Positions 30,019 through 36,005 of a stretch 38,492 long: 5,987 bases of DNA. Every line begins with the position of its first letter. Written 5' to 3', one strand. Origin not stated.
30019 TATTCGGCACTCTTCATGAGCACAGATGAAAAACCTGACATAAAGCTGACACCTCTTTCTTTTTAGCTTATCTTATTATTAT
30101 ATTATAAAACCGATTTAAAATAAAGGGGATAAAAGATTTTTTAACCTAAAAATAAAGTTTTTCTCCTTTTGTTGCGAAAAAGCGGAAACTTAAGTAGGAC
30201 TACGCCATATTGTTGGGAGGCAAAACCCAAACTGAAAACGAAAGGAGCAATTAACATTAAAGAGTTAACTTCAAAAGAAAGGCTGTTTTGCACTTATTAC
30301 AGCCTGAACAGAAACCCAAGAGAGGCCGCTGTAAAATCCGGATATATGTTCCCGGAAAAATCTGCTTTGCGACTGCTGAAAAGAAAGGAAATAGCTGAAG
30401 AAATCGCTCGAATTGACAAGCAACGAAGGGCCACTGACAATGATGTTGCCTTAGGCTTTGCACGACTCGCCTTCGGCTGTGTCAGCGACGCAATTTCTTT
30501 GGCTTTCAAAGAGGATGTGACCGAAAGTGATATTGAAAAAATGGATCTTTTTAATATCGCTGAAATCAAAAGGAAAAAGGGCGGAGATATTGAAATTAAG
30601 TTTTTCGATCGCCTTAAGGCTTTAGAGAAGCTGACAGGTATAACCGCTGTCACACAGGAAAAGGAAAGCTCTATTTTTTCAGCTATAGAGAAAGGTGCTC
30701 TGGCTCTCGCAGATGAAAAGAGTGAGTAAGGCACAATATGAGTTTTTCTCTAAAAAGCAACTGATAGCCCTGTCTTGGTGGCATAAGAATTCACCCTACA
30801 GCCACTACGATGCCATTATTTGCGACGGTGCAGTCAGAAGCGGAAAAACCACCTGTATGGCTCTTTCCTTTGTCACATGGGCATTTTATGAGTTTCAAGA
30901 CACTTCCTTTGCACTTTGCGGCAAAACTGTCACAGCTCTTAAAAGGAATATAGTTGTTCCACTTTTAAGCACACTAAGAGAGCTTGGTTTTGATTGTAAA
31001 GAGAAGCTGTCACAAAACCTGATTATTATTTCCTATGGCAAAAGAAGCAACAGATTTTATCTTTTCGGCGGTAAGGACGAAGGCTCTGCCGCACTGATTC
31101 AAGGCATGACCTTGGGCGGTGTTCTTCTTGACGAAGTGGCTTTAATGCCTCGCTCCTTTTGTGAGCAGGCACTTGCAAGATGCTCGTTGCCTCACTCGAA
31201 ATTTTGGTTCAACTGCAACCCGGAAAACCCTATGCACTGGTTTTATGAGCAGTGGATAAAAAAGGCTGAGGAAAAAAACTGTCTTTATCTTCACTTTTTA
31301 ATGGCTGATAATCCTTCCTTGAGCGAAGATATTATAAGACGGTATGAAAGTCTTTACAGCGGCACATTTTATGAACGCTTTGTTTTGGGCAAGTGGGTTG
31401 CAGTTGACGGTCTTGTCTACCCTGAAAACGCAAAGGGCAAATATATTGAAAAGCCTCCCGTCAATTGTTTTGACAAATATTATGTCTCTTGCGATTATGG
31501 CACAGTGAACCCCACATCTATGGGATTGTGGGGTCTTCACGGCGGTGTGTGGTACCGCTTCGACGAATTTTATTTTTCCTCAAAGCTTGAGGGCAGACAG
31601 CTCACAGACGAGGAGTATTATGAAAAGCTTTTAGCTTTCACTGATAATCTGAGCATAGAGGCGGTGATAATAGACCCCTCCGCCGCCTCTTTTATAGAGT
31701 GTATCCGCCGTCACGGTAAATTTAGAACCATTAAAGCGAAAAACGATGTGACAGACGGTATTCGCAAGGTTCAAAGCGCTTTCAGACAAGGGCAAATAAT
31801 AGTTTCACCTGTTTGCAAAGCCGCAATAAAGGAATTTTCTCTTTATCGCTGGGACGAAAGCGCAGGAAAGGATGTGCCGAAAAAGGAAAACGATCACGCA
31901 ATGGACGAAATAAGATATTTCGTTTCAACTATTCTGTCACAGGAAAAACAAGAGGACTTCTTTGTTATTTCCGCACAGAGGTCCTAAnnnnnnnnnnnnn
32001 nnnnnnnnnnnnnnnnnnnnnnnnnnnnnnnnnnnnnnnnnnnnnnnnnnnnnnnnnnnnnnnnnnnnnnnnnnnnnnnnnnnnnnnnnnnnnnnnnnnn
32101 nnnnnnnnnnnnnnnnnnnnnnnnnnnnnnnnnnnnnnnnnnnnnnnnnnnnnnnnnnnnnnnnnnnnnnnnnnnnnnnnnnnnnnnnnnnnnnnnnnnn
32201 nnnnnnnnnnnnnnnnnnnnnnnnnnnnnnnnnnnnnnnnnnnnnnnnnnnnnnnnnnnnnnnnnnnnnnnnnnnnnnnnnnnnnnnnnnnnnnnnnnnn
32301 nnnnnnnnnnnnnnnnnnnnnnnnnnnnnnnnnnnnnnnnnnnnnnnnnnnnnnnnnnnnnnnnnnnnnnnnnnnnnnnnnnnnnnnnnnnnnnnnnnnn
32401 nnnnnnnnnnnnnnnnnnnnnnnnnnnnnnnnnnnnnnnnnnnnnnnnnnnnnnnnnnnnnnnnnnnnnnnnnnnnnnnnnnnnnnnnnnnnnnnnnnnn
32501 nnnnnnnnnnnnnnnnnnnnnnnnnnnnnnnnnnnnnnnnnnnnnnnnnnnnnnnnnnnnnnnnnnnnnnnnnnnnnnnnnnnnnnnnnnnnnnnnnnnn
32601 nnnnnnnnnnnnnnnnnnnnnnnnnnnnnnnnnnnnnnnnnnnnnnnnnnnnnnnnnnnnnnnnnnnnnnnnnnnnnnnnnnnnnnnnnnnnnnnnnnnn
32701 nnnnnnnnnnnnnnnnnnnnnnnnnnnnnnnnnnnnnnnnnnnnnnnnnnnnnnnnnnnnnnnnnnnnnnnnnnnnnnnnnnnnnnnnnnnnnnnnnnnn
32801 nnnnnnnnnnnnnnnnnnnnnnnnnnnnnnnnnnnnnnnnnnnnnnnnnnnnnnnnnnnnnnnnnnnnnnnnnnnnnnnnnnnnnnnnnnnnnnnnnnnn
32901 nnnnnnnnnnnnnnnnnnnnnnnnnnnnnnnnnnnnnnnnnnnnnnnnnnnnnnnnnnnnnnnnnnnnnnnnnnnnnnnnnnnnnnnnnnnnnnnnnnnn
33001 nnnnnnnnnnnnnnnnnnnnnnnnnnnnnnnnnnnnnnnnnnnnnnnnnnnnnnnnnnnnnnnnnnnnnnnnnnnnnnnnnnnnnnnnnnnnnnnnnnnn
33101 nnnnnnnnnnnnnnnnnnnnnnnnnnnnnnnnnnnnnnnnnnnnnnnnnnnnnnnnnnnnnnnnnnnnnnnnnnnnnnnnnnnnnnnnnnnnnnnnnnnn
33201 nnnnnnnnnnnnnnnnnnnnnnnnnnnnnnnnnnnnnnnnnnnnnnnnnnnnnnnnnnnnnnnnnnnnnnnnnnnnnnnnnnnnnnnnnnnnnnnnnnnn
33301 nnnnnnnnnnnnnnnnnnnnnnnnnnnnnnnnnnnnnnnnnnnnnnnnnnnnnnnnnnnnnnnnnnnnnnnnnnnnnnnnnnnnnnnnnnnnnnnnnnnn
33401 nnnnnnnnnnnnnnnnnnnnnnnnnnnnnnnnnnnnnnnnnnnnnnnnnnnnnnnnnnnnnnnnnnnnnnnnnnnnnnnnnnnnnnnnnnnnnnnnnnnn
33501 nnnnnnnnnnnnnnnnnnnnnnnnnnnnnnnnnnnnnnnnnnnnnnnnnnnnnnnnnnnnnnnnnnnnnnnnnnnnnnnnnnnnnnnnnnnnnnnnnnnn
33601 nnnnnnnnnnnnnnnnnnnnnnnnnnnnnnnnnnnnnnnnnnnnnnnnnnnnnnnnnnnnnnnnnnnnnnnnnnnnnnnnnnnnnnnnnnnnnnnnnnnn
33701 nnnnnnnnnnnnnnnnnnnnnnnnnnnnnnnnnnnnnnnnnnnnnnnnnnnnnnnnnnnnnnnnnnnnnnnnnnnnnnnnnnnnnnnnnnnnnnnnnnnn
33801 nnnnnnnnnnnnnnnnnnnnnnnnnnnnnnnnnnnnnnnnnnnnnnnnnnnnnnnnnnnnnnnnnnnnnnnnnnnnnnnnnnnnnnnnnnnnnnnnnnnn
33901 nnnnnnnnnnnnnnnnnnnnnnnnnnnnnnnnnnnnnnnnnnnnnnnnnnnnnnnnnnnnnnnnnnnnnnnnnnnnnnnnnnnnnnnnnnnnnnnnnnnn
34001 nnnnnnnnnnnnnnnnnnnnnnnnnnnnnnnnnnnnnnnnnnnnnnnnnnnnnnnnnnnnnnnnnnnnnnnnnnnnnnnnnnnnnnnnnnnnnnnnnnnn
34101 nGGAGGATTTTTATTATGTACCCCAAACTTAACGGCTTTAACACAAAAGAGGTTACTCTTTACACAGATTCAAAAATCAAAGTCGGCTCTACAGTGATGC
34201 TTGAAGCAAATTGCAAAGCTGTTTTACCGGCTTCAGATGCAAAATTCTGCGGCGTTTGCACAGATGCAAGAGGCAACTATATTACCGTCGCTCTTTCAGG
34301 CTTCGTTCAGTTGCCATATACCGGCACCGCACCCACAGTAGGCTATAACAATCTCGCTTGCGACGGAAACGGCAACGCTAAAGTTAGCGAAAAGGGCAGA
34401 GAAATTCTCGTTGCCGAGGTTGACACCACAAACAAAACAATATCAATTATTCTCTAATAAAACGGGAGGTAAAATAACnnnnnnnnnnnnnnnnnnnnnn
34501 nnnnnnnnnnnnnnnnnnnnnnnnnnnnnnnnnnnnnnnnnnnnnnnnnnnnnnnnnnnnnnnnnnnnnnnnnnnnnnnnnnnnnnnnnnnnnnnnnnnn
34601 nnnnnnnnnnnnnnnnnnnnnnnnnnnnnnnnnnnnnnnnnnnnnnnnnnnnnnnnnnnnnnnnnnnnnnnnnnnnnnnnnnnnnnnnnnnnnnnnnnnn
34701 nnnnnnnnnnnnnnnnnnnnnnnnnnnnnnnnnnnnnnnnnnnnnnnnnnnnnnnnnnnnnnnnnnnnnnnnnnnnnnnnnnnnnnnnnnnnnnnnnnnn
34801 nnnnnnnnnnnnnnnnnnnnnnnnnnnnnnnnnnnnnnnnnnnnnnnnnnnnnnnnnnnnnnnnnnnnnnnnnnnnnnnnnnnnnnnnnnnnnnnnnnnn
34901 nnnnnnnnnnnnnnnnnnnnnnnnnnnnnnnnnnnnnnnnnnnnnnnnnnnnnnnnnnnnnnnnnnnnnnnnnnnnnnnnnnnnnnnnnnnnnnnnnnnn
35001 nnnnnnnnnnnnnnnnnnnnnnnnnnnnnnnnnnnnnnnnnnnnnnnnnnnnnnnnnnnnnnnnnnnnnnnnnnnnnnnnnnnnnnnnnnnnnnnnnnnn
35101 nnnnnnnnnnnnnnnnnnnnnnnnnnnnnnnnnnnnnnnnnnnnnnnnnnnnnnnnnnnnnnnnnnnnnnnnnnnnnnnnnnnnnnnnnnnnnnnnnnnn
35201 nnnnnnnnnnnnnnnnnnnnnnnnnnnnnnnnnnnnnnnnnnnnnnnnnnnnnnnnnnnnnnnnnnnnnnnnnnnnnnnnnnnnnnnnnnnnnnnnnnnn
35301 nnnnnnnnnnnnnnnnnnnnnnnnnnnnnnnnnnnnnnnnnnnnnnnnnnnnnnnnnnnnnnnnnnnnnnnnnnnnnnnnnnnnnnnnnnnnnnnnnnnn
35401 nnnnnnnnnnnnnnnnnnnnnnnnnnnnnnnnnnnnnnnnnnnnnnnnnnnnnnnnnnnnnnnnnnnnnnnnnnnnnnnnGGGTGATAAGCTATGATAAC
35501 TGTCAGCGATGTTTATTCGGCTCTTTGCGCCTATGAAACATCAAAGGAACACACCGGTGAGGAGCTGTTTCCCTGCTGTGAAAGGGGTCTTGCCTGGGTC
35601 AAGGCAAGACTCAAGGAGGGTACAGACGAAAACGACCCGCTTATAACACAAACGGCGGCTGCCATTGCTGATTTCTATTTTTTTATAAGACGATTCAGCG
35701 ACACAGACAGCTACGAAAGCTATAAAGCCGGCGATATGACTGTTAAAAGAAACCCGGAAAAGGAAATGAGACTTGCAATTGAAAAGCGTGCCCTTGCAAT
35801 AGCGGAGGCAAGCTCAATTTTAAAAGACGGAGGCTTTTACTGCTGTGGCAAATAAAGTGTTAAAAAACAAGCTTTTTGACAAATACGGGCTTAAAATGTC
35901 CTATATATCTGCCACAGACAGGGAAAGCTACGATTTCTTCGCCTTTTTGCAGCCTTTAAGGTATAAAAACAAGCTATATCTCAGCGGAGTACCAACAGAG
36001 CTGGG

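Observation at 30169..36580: Intact-looking head-only phage module (terS to neck) with no tail, lysis, integrase, replication or repressor genes, between mfd and obg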

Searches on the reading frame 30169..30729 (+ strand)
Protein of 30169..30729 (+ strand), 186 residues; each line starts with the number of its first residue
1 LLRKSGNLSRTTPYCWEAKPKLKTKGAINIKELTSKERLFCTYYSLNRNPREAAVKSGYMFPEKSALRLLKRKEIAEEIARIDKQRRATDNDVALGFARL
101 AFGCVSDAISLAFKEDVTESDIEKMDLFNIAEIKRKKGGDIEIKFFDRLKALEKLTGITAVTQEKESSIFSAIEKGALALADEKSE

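Call 6: search_protein_families(library=pfam, proteins=[window:30169-30729:+], max_evalue=0.01)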
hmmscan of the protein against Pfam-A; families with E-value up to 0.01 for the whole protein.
window:30169-30729:+ (186 aa): 1 family
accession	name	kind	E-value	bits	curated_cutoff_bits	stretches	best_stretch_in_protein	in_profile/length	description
PF03592.21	Terminase_2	-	3.5e-15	57.3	26.1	1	33-164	1-133/141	Terminase small subunit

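Call 7: search_protein_families(library=phrogs, proteins=[window:30169-30729:+], max_evalue=0.001)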
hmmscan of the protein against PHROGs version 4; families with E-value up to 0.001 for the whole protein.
window:30169-30729:+ (186 aa): 3 families
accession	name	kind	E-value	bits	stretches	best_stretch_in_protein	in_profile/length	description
phrog_2606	-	head and packaging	1.2e-14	55.4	1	21-87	77-146/310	terminase small subunit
phrog_51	-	head and packaging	2.1e-13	51.6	1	18-167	74-222/261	terminase small subunit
phrog_17390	-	unknown function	3e-05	24.8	1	32-80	2-52/69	-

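Call 66: search_protein_families(library=ncbifam, proteins=[window:30256-30729:+], max_evalue=0.01)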
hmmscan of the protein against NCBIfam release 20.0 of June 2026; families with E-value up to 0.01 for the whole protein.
window:30256-30729:+ (157 aa): 0 families

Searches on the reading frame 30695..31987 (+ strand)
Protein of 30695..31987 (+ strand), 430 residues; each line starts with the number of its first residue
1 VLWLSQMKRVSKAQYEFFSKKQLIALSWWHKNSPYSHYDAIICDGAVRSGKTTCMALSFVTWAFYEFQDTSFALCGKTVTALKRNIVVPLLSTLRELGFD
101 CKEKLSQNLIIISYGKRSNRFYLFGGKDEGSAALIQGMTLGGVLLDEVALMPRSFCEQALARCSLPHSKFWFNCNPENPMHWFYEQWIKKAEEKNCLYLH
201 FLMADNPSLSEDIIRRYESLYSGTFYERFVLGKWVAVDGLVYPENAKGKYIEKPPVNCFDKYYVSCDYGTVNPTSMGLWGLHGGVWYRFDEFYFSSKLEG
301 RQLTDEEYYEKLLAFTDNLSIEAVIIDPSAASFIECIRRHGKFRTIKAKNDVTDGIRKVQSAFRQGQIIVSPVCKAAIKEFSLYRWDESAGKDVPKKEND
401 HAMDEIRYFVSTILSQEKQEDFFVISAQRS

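Call 6: search_protein_families(library=pfam, proteins=[window:30695-31987:+], max_evalue=0.01)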
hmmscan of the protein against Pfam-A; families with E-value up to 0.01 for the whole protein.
window:30695-31987:+ (430 aa): 2 families
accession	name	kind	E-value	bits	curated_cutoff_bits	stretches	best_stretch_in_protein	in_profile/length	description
PF03237.21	Terminase_6N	-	8.2e-15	55.5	22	1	45-244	4-210/215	Terminase large subunit, T4likevirus-type, N-terminal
PF04466.19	Terminase_3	-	7.5e-07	29.3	23.2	1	42-222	6-188/201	Phage terminase large subunit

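Call 7: search_protein_families(library=phrogs, proteins=[window:30695-31987:+], max_evalue=0.001)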
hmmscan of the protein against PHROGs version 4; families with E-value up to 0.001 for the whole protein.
window:30695-31987:+ (430 aa): 6 families
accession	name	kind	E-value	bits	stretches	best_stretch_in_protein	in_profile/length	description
phrog_2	-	head and packaging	4.1e-46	159.1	1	28-417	273-596/807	terminase large subunit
phrog_10250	-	head and packaging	2e-39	136.7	1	220-419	4-221/228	terminase large subunit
phrog_5653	-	head and packaging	1e-22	81.8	1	232-419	1-186/199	terminase large subunit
phrog_6672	-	head and packaging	1.6e-20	74.1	1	318-420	31-136/145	terminase large subunit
phrog_3717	-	head and packaging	5.7e-10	40.1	1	44-272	29-262/277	terminase large subunit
phrog_29775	-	unknown function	1.2e-05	26.1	1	108-211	66-167/212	-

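Call 66: search_protein_families(library=ncbifam, proteins=[window:30713-31987:+], max_evalue=0.01)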
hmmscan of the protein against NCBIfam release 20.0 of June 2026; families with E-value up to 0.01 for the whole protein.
window:30713-31987:+ (424 aa): 1 family
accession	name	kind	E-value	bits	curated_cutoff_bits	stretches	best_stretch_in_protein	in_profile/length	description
TIGR01547.1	phage_term_2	equivalog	2.9e-55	188.3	105.05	1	33-408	2-393/396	PBSX family phage terminase large subunit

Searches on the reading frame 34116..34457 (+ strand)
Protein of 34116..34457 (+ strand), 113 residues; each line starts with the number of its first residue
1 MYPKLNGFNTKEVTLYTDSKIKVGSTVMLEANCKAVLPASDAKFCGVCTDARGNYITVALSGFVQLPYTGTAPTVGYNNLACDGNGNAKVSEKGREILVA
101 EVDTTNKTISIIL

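Call 6: search_protein_families(library=pfam, proteins=[window:34116-34457:+], max_evalue=0.01)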
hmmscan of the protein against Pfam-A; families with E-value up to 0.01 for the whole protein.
window:34116-34457:+ (113 aa): 0 families

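Call 7: search_protein_families(library=phrogs, proteins=[window:34116-34457:+], max_evalue=0.001)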
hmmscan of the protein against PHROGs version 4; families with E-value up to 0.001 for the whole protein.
window:34116-34457:+ (113 aa): 1 family
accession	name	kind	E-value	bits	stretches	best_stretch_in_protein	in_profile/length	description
phrog_4588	-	head and packaging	1.5e-21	77.5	1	17-113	20-121/121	virion structural protein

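Call 66: search_protein_families(library=ncbifam, proteins=[window:34116-34457:+], max_evalue=0.01)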
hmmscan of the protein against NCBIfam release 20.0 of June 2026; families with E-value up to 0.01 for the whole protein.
window:34116-34457:+ (113 aa): 0 families

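Call 68: search_protein_families(library=pfam, proteins=[window:34116-34454:+], max_evalue=10)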
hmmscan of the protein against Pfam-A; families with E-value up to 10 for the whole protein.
window:34116-34454:+ (113 aa): 0 families

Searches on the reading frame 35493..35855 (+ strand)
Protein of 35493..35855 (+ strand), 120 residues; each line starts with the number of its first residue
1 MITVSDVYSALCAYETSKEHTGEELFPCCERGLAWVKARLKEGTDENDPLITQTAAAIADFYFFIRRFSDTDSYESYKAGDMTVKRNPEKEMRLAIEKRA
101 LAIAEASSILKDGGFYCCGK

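Call 6: search_protein_families(library=pfam, proteins=[window:35493-35855:+], max_evalue=0.01)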
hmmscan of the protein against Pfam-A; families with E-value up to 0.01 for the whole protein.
window:35493-35855:+ (120 aa): 0 families

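Call 7: search_protein_families(library=phrogs, proteins=[window:35493-35855:+], max_evalue=0.001)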
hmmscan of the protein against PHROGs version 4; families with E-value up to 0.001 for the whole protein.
window:35493-35855:+ (120 aa): 0 families

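Call 8: search_protein_families(library=ncbifam, proteins=[window:35493-35855:+], max_evalue=0.001)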
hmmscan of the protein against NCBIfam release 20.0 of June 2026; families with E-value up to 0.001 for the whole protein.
window:35493-35855:+ (120 aa): 0 families

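Call 42: search_solved_structures(query=A3, max_evalue=10)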
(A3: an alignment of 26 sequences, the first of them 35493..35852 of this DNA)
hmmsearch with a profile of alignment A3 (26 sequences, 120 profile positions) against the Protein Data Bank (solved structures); distinct sequences matched with E-value up to 10: 5.
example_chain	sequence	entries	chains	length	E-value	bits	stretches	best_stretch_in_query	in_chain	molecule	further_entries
8tm9_A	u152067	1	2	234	0.26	14.4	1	15-98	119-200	D_3_633_8x peptide bound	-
8tlp_A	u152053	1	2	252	0.34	14.1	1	15-98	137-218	D_3_633_8x, no peptide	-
8f6q_A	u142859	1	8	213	0.46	13.6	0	16-63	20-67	C8-71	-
7ue2_A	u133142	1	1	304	0.77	12.9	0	11-61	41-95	RPB_PLP3_R6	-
9had_C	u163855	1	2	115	1.1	12.4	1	21-73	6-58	DerF21_binder10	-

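Call 68: search_protein_families(library=pfam, proteins=[window:35493-35852:+], max_evalue=10)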
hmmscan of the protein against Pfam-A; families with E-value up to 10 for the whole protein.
window:35493-35852:+ (120 aa): 0 families

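Call 100: search_protein_families(library=phrogs, alignment_id=A3, max_evalue=0.1)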
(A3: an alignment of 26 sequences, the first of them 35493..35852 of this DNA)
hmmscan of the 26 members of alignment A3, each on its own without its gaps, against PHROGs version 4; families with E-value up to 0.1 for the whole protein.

A. member 1, window:35493-35852:+ (120 aa): 0 families

B. families by the number of members that match (of 26 scanned): 7 families
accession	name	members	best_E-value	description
phrog_541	-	9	5.2e-05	head-tail adaptor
phrog_5938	-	2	0.054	head-tail connector protein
phrog_10815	-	1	0.038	-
phrog_8090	-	1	0.041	-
phrog_19548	-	1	0.043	-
phrog_27139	-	1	0.045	-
phrog_8765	-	1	0.084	internal virion protein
